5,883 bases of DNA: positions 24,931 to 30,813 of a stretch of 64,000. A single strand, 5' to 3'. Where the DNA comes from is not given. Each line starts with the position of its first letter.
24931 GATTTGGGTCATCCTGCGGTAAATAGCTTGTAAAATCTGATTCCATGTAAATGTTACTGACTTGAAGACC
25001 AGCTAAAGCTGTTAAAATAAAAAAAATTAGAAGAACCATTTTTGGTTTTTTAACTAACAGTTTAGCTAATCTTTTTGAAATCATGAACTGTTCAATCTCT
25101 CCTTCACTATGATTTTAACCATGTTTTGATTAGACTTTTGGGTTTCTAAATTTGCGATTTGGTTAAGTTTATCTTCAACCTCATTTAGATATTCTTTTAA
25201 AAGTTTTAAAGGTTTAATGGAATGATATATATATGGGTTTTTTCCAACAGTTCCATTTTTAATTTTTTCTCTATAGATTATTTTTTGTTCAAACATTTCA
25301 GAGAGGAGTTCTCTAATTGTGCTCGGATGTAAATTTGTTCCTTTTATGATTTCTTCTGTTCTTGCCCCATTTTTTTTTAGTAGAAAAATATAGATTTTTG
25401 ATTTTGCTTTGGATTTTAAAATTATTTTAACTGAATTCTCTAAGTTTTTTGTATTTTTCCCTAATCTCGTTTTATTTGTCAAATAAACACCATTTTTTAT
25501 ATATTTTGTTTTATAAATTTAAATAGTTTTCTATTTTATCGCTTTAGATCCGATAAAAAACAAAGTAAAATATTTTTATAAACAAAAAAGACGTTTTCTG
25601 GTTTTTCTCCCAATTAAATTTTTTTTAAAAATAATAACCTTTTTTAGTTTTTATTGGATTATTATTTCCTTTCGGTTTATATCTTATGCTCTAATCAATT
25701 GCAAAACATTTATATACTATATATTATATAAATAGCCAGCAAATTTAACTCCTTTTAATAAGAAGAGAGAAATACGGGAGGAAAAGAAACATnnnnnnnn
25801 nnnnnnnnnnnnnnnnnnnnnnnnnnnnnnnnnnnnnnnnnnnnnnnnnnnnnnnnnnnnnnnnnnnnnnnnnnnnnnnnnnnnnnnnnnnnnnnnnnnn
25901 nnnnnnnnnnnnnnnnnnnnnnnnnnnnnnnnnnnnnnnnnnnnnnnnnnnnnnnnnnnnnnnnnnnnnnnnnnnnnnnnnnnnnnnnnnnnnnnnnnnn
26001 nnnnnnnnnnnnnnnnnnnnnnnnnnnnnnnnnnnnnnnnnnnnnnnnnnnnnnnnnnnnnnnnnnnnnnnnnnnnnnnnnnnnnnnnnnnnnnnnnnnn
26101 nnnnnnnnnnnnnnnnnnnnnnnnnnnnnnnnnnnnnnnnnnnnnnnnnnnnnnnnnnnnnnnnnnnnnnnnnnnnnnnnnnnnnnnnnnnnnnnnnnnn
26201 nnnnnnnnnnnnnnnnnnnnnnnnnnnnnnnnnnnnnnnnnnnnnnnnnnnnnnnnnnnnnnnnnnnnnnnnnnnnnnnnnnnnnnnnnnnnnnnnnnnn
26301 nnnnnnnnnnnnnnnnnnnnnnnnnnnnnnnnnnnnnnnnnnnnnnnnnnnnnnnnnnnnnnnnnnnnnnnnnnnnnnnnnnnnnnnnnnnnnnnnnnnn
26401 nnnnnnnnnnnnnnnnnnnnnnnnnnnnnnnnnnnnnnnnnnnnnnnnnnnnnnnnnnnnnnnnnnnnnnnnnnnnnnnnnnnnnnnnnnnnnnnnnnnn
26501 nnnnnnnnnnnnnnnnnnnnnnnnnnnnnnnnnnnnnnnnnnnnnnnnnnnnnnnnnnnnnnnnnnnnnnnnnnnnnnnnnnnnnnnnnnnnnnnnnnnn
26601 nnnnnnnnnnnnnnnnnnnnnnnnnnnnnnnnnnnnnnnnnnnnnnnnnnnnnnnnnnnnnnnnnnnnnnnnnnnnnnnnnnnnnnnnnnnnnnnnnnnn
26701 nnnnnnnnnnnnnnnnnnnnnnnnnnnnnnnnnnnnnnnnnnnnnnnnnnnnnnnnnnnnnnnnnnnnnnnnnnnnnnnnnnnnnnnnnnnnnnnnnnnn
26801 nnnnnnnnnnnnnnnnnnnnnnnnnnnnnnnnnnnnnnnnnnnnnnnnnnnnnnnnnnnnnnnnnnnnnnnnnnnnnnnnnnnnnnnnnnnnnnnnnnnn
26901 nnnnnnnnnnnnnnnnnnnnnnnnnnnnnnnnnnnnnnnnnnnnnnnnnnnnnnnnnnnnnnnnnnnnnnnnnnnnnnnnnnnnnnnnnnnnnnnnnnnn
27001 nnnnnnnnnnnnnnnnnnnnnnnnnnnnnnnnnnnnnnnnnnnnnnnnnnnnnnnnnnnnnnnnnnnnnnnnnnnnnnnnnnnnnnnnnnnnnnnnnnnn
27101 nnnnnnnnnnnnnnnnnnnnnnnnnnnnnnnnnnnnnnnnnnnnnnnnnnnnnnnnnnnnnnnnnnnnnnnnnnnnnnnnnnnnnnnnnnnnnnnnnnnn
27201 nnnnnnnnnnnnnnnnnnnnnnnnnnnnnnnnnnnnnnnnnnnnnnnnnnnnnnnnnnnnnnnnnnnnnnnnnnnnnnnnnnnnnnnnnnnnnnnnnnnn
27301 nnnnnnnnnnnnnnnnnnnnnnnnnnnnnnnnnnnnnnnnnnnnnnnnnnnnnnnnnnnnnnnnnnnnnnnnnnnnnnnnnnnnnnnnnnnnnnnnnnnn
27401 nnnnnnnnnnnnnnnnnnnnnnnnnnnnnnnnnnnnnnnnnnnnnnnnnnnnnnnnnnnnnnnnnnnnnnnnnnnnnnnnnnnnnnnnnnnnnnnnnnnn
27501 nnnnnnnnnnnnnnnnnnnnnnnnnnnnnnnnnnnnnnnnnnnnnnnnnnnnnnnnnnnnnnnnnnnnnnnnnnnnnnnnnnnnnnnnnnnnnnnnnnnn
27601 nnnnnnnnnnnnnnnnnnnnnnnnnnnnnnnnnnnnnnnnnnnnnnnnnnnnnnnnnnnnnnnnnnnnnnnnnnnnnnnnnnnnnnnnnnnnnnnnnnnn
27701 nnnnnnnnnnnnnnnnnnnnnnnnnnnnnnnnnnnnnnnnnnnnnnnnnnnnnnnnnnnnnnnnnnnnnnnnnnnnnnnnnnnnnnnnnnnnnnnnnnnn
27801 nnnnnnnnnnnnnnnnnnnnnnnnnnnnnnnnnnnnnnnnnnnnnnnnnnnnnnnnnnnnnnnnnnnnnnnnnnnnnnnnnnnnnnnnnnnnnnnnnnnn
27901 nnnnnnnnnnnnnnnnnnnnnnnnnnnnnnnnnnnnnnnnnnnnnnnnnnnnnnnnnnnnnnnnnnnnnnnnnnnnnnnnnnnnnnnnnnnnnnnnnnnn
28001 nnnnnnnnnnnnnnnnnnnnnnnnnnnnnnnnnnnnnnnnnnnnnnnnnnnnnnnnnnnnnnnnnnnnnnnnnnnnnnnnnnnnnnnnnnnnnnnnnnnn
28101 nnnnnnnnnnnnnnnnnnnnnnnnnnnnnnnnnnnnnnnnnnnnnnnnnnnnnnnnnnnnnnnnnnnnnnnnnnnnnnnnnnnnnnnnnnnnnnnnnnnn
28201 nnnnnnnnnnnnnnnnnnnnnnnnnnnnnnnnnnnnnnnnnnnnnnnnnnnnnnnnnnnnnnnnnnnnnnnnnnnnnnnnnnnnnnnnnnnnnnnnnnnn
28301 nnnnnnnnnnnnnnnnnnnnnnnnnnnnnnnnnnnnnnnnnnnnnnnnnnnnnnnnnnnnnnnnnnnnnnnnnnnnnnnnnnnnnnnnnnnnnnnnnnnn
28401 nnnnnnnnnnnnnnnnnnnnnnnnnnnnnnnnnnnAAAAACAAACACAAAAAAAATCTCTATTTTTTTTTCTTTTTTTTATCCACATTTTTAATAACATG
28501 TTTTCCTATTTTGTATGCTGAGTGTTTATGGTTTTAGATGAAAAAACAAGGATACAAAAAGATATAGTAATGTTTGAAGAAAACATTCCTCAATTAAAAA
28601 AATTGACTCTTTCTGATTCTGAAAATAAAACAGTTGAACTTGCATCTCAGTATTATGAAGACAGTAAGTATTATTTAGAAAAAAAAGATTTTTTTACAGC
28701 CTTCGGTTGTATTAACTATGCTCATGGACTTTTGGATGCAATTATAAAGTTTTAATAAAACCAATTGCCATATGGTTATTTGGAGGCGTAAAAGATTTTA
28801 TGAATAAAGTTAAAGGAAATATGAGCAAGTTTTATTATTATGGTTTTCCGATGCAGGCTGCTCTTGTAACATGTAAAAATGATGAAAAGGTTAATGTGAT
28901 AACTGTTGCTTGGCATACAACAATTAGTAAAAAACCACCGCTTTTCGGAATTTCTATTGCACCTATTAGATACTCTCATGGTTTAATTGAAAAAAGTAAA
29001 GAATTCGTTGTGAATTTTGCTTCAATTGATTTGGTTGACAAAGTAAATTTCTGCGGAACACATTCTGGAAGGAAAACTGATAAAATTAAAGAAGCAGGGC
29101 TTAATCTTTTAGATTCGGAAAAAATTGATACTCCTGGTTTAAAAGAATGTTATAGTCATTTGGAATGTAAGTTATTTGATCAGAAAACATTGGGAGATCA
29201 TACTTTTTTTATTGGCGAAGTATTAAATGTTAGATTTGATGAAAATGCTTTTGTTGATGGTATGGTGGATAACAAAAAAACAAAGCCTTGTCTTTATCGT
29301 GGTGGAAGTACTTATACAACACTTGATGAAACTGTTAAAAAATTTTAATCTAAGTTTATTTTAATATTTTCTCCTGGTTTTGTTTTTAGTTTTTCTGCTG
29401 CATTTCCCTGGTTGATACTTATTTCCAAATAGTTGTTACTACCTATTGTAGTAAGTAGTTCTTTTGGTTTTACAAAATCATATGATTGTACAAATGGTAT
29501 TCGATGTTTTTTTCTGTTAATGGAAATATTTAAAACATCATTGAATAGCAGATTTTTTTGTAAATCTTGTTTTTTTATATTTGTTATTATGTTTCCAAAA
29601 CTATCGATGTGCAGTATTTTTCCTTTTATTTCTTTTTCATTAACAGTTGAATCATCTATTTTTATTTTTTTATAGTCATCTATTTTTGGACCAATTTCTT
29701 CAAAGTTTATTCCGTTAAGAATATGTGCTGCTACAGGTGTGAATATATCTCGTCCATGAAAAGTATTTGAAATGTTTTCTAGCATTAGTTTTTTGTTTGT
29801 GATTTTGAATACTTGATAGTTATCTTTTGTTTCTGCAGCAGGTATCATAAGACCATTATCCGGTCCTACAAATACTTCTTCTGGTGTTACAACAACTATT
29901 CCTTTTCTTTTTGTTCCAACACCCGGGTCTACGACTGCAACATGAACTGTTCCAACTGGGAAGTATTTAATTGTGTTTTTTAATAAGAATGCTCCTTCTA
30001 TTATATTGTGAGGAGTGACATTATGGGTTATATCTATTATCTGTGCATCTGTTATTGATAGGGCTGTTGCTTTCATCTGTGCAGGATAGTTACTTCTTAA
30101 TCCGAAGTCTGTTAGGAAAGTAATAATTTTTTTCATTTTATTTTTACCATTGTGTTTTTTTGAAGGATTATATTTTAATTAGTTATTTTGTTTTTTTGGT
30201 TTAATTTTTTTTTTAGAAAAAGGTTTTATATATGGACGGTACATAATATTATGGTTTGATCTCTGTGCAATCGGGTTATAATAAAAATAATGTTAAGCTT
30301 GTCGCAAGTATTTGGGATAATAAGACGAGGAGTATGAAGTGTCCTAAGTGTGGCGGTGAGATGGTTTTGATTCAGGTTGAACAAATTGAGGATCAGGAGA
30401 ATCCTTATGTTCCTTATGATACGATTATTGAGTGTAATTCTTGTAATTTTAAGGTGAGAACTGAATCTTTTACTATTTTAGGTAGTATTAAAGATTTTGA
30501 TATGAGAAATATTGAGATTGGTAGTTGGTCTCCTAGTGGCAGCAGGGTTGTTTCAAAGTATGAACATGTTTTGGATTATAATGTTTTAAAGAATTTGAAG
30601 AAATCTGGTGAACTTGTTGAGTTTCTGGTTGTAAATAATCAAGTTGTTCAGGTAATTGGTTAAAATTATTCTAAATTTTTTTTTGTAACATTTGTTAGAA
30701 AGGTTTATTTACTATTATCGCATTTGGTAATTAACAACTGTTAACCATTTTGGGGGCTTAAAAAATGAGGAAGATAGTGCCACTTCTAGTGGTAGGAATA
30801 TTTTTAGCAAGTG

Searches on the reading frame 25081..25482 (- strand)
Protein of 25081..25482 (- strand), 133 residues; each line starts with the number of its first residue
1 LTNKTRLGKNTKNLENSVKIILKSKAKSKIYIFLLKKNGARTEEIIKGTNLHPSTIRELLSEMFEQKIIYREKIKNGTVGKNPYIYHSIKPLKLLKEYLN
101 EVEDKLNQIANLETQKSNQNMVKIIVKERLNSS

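Call 58: search_protein_families(library=pfam, proteins=[window:25081-25482:-], max_evalue=0.001)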
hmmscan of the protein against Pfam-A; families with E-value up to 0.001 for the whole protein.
window:25081-25482:- (133 aa): 1 family
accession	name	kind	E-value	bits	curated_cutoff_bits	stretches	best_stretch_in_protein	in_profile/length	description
PF01978.25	TrmB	-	1.6e-05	25.1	25.6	1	27-91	10-67/68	Sugar-specific transcriptional regulator TrmB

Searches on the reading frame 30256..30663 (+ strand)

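Call 58: search_protein_families(library=pfam, proteins=[window:30256-30663:+], max_evalue=0.001)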
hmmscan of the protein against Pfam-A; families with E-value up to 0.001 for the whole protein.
window:30256-30663:+ (135 aa): 2 families
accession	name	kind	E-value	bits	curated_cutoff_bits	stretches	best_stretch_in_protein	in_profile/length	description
PF23455.1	DUF7129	-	6.4e-05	23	30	0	23-37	24-38/45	Domain of unknown function (DUF7129)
PF05207.18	Zn_ribbon_CSL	-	0.00021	21.4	29.2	1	17-67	7-50/55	CSL zinc finger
